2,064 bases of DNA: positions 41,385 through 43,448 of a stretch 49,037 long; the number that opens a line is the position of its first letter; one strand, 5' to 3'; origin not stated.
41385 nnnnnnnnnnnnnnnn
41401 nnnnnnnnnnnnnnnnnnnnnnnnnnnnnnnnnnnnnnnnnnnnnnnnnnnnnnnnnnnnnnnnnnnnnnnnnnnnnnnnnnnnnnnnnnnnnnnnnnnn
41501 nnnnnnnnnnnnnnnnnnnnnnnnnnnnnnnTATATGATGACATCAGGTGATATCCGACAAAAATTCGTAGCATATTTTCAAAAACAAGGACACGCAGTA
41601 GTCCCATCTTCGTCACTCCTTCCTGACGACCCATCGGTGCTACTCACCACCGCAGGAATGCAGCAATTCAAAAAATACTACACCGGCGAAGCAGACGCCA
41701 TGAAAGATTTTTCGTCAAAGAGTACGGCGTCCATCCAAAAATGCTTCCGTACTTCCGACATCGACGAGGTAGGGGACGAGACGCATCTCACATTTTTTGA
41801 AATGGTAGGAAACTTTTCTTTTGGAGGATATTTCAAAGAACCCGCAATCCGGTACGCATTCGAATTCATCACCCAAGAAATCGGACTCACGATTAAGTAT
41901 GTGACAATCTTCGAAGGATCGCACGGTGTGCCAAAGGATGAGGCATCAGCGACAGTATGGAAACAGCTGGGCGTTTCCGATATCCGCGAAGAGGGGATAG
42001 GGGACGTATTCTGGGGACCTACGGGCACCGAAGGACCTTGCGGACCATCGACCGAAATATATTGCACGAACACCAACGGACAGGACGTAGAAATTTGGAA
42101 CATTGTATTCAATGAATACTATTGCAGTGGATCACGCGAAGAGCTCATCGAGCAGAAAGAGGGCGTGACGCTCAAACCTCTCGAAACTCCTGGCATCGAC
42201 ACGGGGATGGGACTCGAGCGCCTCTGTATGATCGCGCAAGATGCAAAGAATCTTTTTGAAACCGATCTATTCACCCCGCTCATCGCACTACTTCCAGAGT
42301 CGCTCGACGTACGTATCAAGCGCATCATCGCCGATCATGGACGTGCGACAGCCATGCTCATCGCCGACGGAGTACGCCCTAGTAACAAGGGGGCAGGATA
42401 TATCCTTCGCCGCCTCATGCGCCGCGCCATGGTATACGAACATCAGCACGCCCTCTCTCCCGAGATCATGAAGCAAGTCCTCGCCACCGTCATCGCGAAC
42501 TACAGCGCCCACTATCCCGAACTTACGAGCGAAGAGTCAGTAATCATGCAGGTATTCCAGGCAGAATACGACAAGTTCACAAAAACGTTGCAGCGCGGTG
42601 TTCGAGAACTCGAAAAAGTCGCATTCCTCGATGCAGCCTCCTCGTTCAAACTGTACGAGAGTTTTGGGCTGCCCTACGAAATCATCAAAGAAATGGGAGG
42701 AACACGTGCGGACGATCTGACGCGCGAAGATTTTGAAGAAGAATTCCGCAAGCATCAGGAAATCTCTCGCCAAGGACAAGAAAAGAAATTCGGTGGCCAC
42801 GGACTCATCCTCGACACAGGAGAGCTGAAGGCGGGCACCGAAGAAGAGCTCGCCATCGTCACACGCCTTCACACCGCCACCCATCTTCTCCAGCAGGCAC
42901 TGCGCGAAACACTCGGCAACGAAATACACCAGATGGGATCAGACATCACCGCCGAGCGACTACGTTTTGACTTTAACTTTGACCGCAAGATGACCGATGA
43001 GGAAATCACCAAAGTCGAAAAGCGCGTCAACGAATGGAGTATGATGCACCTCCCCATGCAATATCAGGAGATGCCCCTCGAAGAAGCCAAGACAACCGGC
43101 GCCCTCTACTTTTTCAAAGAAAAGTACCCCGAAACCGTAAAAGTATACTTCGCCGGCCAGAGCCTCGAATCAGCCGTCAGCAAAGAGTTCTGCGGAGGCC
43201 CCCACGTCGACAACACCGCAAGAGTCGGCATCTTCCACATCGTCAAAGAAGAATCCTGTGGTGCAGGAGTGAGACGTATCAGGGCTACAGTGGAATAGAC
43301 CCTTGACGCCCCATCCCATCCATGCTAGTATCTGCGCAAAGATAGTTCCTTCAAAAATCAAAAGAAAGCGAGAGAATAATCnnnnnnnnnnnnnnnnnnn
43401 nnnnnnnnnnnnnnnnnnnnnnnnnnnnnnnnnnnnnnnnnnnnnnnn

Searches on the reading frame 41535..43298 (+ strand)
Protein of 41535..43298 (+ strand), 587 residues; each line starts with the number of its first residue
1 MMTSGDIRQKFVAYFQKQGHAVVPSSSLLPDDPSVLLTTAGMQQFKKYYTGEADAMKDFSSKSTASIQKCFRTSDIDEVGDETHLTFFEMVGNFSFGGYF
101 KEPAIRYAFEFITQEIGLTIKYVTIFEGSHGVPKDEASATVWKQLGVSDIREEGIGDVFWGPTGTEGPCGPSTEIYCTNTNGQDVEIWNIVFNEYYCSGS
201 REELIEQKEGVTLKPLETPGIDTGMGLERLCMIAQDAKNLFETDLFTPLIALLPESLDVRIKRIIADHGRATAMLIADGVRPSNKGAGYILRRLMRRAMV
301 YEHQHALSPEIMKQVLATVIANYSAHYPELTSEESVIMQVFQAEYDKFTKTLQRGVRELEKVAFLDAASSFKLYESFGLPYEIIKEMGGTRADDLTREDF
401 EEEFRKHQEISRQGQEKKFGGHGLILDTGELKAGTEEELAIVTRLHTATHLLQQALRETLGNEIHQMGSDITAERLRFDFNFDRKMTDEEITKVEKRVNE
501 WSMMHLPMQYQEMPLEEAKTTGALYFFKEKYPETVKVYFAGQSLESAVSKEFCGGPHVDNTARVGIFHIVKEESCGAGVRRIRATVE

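Call 74: find_homologous_proteins(query=window:41535-43298:+, max_evalue=1e-50)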
Query window:41535-43298:+ (587 aa): 7999 proteins with E <= 1e-50 among 8000 candidates; the best 120 are listed.
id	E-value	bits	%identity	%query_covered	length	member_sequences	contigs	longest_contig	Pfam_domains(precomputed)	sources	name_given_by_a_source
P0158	0.0e+0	1280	96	100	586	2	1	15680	PF01411.25,PF07973.20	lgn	-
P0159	3.2e-259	879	66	100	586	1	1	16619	PF01411.25,PF07973.20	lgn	-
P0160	3.3e-259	879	67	100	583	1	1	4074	PF01411.25,PF07973.20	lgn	-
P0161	1.8e-258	877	67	100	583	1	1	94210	PF01411.25,PF07973.20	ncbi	-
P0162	1.1e-257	874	65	100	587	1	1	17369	PF01411.25,PF07973.20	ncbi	-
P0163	1.1e-257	874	66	100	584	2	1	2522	PF01411.25,PF07973.20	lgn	-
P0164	1.5e-257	874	65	100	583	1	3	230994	PF01411.25,PF07973.20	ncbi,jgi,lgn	ncbi:MAG: alanine--tRNA ligase [Minisyncoccia bacterium]|jgi:alanyl-tRNA synthetase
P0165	2.2e-257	873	65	100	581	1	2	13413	PF01411.25,PF07973.20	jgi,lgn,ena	-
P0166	3.1e-257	873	66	100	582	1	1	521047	PF01411.25,PF07973.20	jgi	-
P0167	4.2e-257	872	65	100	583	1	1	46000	PF01411.25,PF07973.20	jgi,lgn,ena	-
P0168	7.4e-256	868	66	100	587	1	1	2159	PF01411.25,PF07973.20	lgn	-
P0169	1.4e-255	867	66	100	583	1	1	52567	PF01411.25,PF07973.20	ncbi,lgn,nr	ncbi:alanine--tRNA ligase [Candidatus Uhrbacteria bacterium]|nr:alanine--tRNA ligase [Candidatus Uhr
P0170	4.8e-255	866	65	98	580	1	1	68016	PF01411.25,PF07973.20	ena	-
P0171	1.1e-254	864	66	100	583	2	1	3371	PF01411.25,PF07973.20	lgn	-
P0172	1.1e-254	864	65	100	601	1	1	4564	PF01411.25,PF07973.20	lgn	-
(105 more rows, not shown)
